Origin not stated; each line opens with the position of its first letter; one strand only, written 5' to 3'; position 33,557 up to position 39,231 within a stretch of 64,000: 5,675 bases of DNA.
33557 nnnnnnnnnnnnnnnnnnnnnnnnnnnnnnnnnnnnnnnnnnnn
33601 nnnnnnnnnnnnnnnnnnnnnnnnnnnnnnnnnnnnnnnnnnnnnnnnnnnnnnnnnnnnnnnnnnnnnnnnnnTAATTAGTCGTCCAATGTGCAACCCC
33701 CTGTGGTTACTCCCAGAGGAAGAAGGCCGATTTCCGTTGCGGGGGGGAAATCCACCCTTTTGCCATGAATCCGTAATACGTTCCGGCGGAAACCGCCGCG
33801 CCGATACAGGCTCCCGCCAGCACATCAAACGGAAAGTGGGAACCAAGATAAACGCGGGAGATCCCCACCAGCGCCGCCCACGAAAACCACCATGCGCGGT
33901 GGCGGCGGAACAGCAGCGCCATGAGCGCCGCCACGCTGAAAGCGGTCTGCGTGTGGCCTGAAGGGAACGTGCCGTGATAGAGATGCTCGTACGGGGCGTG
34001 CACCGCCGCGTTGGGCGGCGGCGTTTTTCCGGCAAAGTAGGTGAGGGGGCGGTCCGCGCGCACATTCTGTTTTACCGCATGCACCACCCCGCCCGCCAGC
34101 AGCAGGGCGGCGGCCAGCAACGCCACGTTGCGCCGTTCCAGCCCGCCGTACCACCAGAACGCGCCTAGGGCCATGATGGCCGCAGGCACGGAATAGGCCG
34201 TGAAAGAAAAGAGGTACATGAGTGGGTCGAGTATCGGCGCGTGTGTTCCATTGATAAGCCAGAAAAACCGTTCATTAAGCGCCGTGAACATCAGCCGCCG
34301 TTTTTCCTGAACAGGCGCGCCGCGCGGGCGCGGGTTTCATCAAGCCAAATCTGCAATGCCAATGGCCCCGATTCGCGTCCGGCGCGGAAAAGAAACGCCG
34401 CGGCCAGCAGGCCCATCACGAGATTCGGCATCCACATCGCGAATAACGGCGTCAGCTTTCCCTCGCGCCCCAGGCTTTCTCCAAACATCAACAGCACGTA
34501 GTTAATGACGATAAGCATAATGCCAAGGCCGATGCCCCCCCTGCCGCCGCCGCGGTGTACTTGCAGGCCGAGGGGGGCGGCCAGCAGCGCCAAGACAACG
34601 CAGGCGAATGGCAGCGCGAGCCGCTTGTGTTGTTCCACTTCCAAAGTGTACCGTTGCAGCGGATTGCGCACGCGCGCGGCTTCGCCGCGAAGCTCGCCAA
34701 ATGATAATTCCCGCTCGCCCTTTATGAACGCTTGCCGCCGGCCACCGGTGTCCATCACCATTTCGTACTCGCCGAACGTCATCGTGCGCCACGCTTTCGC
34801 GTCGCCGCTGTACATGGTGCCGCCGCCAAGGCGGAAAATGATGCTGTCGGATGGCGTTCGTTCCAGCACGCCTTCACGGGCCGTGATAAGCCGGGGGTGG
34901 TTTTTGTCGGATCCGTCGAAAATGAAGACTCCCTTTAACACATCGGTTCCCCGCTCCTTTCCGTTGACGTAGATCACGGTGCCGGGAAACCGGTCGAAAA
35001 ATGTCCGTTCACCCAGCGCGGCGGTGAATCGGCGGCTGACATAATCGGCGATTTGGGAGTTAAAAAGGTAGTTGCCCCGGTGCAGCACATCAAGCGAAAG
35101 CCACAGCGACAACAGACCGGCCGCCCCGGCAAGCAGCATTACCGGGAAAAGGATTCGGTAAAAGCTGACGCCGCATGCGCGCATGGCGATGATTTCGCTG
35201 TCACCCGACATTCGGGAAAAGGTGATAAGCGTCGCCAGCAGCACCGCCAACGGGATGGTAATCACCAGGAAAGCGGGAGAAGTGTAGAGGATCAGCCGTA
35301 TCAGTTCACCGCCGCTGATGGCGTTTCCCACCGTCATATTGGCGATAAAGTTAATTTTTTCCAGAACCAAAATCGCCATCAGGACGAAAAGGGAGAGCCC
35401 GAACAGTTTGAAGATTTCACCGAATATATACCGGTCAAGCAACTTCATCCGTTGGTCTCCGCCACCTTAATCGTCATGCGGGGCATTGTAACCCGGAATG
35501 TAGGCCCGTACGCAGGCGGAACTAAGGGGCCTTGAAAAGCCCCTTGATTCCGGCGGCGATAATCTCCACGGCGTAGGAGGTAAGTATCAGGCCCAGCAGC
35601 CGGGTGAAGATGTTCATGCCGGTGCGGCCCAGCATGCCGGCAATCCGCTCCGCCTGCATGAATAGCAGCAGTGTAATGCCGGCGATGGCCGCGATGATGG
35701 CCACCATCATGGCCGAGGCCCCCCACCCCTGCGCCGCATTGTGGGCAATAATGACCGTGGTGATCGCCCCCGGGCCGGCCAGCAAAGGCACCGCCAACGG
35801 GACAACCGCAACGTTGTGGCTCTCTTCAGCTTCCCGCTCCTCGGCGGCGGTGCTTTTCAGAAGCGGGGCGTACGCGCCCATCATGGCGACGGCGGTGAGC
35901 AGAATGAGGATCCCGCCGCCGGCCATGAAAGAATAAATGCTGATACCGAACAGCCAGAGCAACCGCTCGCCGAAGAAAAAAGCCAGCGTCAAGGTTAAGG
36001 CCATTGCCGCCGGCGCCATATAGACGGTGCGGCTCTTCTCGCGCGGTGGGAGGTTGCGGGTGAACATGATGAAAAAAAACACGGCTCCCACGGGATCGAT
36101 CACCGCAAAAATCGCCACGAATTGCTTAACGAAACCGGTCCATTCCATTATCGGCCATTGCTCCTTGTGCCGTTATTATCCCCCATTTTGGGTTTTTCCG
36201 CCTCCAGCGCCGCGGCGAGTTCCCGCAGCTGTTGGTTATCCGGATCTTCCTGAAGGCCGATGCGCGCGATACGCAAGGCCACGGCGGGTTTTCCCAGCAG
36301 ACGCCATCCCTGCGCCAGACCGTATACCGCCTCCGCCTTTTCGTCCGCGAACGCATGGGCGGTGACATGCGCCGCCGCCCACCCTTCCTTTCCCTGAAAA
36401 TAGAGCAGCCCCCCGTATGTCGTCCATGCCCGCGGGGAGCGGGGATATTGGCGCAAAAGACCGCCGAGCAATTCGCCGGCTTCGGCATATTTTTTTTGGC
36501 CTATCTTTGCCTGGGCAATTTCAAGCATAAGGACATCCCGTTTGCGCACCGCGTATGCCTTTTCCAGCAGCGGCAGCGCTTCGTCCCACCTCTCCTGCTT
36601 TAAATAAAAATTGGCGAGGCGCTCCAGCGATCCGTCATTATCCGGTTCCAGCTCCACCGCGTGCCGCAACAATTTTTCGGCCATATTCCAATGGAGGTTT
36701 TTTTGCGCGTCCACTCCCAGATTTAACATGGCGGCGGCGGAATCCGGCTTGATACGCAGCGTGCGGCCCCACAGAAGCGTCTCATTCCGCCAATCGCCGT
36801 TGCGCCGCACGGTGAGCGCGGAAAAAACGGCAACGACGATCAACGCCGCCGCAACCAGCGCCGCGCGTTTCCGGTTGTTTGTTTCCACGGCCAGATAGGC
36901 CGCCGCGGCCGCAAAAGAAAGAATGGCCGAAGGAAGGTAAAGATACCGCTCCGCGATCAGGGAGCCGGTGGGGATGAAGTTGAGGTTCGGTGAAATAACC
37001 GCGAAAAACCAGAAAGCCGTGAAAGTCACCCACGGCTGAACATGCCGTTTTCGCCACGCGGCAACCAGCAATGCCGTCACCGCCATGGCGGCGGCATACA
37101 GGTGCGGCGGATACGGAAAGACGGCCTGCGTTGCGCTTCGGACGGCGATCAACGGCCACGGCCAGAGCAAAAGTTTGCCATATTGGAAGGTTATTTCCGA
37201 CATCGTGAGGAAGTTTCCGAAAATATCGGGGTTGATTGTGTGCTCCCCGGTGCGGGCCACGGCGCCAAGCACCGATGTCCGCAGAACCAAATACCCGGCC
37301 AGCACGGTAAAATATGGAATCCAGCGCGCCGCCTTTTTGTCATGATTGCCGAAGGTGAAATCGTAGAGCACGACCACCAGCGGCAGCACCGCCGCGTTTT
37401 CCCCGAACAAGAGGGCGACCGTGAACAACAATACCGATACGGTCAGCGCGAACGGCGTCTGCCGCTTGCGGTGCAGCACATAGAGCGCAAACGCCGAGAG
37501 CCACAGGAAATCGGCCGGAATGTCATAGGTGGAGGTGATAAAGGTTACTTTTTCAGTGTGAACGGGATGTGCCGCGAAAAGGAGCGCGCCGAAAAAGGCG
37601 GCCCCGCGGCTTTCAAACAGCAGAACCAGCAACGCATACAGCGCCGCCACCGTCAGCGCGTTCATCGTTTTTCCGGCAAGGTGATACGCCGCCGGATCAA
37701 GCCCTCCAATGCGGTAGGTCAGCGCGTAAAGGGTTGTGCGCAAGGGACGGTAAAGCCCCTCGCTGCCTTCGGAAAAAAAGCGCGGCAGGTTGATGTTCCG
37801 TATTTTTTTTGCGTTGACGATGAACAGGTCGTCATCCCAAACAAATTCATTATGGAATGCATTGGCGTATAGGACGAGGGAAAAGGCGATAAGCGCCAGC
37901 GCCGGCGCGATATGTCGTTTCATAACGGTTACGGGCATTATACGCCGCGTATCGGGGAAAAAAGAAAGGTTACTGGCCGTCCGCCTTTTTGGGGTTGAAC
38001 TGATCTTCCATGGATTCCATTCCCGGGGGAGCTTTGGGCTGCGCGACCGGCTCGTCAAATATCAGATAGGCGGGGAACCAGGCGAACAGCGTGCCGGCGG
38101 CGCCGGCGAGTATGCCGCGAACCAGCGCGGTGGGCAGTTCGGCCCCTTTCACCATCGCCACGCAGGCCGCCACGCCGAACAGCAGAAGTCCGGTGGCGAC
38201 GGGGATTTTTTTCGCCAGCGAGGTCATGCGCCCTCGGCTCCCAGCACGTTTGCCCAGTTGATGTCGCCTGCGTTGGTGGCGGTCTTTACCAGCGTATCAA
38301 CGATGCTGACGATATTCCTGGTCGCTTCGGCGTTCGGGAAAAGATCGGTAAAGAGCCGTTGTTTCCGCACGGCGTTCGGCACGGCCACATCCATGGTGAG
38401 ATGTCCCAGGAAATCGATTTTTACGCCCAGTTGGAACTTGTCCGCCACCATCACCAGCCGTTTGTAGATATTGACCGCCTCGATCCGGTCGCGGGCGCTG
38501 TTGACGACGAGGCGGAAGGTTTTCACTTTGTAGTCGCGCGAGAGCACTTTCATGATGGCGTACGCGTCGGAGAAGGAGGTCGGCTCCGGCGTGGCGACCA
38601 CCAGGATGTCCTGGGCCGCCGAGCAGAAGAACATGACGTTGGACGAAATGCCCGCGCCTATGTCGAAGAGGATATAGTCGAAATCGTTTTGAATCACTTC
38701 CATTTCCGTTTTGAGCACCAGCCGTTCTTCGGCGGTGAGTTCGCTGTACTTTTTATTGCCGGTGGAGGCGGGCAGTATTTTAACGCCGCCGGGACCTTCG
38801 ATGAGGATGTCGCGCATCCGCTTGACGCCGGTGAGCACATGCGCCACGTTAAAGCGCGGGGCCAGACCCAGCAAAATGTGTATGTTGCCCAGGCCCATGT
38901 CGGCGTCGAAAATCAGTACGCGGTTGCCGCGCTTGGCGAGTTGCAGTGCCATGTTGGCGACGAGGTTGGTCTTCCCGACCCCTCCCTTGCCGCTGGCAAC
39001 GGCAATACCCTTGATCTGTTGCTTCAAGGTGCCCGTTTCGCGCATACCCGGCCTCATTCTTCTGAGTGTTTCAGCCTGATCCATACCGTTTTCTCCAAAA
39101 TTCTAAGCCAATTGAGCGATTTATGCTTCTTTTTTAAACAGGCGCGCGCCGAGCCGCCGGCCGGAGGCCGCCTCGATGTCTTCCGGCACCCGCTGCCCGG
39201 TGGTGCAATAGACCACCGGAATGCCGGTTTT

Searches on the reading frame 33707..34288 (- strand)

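Call 39: search_protein_families(library=pfam, proteins=[window:33707-34288:-], max_evalue=0.00001)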
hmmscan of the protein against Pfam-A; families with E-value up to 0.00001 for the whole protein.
window:33707-34288:- (193 aa): 2 families
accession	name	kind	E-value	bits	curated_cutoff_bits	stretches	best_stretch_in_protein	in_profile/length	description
PF01569.27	PAP2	-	4.8e-24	85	27.2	1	56-177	3-128/130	PAP2 superfamily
PF14378.12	PAP2_3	-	3.1e-06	27.6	27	1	91-166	115-187/190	PAP2 superfamily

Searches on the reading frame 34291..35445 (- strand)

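Call 39: search_protein_families(library=pfam, proteins=[window:34291-35445:-], max_evalue=0.00001)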
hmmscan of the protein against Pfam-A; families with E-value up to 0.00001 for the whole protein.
window:34291-35445:- (384 aa): 1 family
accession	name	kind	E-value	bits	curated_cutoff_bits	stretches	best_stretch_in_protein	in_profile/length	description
PF03739.19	LptF_LptG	-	2.6e-83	280.4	27.9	1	5-352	1-351/353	Lipopolysaccharide export system permease LptF/LptG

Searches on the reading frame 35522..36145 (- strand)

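Call 39: search_protein_families(library=pfam, proteins=[window:35522-36145:-], max_evalue=0.00001)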
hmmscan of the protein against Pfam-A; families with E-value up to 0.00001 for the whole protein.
window:35522-36145:- (207 aa): 1 family
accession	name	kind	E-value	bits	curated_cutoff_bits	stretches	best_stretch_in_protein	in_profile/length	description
PF01914.23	MarC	-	3.3e-47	161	23.9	1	3-204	2-203/203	MarC family integral membrane protein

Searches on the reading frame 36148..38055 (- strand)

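Call 39: search_protein_families(library=pfam, proteins=[window:36148-38055:-], max_evalue=0.00001)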
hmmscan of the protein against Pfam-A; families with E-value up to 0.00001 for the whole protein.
window:36148-38055:- (635 aa): 8 families
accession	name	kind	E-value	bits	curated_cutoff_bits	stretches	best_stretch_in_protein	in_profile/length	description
PF14559.12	TPR_19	-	4.2e-13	49.9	25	1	485-545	2-63/68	Tetratricopeptide repeat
PF13424.12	TPR_12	-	5.1e-08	33.4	30.1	0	477-506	6-35/77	Tetratricopeptide repeat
PF13431.12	TPR_17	-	1.6e-07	31.5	24.4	0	462-494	1-33/34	Tetratricopeptide repeat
PF07719.23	TPR_2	-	1.6e-07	31.4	27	0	477-502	4-29/34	Tetratricopeptide repeat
PF12895.13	ANAPC3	-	1.9e-07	31.7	27.2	0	420-500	3-82/82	Anaphase-promoting complex, cyclosome, subunit 3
PF13374.12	TPR_10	-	4.1e-07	30.2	27.5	0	476-506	4-34/42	Tetratricopeptide repeat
PF13428.12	TPR_14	-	9.2e-07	29.4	23.5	0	510-548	4-42/44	Tetratricopeptide repeat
PF13176.12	TPR_7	-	5.8e-06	26.4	27.9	0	476-506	1-31/36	Tetratricopeptide repeat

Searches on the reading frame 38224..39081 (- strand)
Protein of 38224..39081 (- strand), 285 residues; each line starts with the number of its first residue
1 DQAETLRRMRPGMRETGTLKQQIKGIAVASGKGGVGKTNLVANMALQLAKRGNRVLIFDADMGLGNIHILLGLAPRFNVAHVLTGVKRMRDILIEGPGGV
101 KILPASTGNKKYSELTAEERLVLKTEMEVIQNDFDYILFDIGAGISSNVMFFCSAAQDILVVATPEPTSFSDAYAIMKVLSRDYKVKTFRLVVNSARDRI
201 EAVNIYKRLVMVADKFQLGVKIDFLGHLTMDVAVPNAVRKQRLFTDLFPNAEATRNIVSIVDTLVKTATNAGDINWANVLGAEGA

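Call 39: search_protein_families(library=pfam, proteins=[window:38224-39081:-], max_evalue=0.00001)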
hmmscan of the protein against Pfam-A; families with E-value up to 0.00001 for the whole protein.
window:38224-39081:- (285 aa): 6 families
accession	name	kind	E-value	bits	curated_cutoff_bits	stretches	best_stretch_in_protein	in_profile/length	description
PF13614.12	AAA_31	-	5.4e-19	69.2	27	1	24-180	2-164/177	AAA domain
PF10609.15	ParA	-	4.8e-16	59.4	27.1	1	26-264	6-245/246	NUBPL iron-transfer P-loop NTPase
PF01656.29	CbiA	-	4.9e-15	56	25.4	1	26-241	1-122/125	CobQ/CobB/MinD/ParA nucleotide binding domain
PF00142.24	Fer4_NifH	-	1.5e-08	34.9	25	1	30-201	6-191/271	4Fe-4S iron sulfur cluster binding proteins, NifH/frxC family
PF06564.18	CBP_BcsQ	-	1.1e-07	32.1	21.3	1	26-169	4-151/234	Cellulose biosynthesis protein BcsQ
PF02374.21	ArsA_ATPase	-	3e-06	27.1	24.3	1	28-61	5-38/305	Anion-transporting ATPase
